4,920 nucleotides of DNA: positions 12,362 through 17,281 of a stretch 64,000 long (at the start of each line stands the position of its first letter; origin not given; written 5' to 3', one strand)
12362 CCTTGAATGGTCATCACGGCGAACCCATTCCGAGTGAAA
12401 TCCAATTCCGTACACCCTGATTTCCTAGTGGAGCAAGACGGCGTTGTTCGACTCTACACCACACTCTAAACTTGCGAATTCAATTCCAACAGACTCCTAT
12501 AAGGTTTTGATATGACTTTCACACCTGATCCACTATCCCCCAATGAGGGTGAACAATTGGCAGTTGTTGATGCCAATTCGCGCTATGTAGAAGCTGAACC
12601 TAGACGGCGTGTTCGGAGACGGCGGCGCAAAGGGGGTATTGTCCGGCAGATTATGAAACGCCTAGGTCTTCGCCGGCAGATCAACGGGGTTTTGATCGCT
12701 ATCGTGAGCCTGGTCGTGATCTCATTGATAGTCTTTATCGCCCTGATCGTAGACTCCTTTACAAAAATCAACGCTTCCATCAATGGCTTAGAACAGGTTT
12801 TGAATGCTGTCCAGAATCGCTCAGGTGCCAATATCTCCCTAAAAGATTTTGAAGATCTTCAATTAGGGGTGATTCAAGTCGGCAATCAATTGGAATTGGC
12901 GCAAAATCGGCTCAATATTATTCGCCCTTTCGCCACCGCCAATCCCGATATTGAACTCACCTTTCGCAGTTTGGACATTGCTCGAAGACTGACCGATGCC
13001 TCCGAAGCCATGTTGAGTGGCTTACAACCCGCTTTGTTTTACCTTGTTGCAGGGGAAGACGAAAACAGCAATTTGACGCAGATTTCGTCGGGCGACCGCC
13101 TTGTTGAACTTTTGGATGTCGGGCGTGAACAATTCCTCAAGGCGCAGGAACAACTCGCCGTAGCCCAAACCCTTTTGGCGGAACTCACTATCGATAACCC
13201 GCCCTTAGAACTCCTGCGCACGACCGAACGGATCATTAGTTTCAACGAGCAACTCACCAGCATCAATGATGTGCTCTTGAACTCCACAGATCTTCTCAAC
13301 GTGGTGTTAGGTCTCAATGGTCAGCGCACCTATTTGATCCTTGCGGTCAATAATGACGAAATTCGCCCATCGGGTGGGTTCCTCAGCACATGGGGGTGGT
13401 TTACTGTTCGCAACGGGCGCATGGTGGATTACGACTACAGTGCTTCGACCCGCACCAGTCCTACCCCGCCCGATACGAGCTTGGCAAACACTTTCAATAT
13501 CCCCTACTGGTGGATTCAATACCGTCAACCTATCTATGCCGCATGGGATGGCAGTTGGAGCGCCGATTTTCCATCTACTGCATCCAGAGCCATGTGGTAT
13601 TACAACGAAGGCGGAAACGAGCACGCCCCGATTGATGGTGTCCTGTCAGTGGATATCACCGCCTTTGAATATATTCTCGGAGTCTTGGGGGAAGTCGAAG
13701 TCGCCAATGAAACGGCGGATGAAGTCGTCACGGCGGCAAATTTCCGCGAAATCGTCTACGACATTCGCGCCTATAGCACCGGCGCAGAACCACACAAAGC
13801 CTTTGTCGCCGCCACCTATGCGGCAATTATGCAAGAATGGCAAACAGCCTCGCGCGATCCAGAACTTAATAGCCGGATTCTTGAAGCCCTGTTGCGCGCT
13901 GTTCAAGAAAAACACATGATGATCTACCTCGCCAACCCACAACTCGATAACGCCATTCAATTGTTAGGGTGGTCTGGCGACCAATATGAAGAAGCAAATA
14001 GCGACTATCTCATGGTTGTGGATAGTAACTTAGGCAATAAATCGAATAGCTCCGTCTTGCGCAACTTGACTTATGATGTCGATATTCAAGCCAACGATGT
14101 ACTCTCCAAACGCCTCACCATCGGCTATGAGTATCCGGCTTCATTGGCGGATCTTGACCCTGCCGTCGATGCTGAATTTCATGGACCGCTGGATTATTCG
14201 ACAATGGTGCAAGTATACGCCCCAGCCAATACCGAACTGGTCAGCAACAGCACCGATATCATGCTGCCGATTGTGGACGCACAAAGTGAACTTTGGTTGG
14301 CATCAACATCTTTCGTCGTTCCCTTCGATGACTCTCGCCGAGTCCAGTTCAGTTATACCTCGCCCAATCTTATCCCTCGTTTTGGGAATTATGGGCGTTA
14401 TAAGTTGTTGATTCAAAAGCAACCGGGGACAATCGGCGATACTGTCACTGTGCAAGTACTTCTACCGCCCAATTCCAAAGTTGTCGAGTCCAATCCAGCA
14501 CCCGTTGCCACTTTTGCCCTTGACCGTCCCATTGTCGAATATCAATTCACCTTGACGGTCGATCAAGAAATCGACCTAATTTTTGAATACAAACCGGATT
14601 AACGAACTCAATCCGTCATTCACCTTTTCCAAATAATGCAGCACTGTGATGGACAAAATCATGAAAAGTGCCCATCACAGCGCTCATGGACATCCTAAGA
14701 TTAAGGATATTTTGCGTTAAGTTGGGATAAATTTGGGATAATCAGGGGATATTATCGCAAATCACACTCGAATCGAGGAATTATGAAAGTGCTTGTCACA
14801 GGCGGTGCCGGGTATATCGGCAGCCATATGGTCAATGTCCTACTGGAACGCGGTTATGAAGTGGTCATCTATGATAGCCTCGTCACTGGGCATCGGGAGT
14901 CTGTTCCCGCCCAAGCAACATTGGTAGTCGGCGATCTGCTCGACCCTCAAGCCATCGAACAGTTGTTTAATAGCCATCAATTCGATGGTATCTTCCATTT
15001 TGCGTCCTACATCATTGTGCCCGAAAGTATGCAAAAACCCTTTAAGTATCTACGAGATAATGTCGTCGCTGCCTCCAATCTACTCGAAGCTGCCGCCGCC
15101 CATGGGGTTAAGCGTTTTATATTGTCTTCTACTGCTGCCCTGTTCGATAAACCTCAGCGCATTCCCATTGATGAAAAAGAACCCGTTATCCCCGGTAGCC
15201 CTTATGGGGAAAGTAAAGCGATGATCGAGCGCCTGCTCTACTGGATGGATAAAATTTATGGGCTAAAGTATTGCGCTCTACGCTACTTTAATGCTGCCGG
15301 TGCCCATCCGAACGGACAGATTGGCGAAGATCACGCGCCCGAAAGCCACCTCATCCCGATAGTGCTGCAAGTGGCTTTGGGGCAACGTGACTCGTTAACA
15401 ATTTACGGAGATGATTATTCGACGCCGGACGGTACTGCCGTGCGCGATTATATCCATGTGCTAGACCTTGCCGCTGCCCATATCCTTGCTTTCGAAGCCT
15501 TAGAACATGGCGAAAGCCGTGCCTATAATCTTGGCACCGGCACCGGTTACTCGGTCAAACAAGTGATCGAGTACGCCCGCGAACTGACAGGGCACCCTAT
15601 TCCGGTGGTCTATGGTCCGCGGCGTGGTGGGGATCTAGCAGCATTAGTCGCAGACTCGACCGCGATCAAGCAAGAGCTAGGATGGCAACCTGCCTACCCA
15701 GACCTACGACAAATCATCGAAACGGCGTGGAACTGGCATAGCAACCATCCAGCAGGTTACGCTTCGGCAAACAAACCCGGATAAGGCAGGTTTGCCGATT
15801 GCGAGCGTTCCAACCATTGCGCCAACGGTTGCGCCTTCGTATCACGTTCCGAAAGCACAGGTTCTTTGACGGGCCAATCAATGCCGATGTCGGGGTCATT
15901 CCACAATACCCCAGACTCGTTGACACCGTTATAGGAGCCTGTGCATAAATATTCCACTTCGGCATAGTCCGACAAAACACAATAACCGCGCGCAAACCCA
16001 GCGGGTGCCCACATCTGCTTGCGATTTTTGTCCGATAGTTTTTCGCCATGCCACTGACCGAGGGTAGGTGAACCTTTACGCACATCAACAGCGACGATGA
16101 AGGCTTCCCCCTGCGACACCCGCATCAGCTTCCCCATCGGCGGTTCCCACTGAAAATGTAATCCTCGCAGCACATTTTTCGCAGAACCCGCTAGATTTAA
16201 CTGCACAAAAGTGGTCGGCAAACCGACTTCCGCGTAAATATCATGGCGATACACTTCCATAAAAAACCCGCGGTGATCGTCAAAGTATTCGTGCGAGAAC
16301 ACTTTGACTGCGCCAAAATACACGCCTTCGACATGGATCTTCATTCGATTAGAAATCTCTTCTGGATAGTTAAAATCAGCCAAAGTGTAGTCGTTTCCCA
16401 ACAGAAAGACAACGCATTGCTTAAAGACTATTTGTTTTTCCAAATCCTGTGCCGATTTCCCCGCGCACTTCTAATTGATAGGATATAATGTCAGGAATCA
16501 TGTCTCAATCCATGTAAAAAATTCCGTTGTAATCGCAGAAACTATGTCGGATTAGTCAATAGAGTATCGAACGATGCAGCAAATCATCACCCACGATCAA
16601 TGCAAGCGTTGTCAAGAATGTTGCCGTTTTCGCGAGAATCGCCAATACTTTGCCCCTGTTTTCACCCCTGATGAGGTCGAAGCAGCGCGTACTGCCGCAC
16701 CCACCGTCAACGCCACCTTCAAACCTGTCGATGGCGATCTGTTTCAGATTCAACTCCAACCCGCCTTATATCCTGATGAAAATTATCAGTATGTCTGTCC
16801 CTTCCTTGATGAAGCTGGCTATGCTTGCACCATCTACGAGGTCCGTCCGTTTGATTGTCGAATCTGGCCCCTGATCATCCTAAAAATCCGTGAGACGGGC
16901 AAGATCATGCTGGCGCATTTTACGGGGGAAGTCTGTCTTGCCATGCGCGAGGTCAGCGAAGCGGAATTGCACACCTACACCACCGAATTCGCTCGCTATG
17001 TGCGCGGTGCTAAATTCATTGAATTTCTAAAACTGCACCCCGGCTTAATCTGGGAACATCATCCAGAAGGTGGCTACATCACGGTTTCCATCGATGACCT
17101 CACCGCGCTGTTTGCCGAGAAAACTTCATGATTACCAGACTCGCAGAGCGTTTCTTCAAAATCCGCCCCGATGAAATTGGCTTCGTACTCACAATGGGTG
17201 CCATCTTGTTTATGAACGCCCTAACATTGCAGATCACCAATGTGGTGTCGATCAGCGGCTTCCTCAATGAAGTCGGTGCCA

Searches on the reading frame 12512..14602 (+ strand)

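Call 52: search_protein_families(library=pfam, proteins=[window:12512-14602:+], max_evalue=0.001)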
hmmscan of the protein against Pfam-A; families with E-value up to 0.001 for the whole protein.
window:12512-14602:+ (696 aa): 1 family
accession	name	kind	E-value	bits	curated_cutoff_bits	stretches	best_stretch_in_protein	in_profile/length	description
PF13196.11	DUF4012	-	1.5e-22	81.1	28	1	269-414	1-138/144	Protein of unknown function (DUF4012)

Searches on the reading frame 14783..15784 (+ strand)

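Call 52: search_protein_families(library=pfam, proteins=[window:14783-15784:+], max_evalue=0.001)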
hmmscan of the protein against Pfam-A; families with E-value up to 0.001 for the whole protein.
window:14783-15784:+ (333 aa): 10 families
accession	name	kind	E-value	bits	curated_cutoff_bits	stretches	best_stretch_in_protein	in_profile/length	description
PF01370.27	Epimerase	-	5.4e-60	203.2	20.9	1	3-251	1-240/240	NAD dependent epimerase/dehydratase family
PF16363.11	GDP_Man_Dehyd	-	7.7e-58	196.9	27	1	4-305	1-323/332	GDP-mannose 4,6 dehydratase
PF02719.21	Polysacc_synt_2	-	1.8e-17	63.9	20.2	1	3-173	1-173/293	Polysaccharide biosynthesis protein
PF01073.25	3Beta_HSD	-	2e-16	60.3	22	1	4-243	1-235/280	3-beta hydroxysteroid dehydrogenase/isomerase family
PF04321.23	RmlD_sub_bind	-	3.8e-15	56.2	27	1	1-151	1-135/287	RmlD substrate binding domain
PF13460.12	NAD_binding_10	-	1.3e-11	45.2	27.2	1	7-152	1-131/184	NAD(P)H-binding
PF05368.20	NmrA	-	6.6e-11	42.8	27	1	2-122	4-112/298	NmrA-like family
PF07993.18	NAD_binding_4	-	5.3e-08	32.8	20.1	1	53-188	77-225/258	Male sterility protein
PF08659.16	KR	-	0.0007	20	22.6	0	3-124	3-144/180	KR domain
PF00106.31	adh_short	-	0.00075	19.5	26.6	0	3-63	3-69/195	short chain dehydrogenase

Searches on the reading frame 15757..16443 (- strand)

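Call 52: search_protein_families(library=pfam, proteins=[window:15757-16443:-], max_evalue=0.001)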
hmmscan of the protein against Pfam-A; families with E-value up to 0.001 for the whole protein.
window:15757-16443:- (228 aa): 1 family
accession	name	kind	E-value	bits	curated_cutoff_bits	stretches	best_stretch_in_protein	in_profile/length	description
PF00908.23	dTDP_sugar_isom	-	7.8e-57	192.1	27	1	46-208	7-167/168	dTDP-4-dehydrorhamnose 3,5-epimerase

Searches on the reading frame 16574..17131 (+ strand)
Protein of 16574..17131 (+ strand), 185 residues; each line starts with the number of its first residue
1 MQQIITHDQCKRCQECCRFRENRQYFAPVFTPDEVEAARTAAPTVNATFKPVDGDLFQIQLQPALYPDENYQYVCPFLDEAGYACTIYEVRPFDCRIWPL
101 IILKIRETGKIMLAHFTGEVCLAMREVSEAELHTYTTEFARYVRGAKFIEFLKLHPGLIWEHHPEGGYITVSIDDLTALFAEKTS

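Call 52: search_protein_families(library=pfam, proteins=[window:16574-17131:+], max_evalue=0.001)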
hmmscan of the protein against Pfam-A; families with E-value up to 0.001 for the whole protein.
window:16574-17131:+ (185 aa): 1 family
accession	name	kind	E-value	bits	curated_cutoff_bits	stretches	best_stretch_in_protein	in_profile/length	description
PF03692.20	CxxCxxCC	-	6.2e-08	33.7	23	1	9-101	1-72/85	Putative zinc- or iron-chelating domain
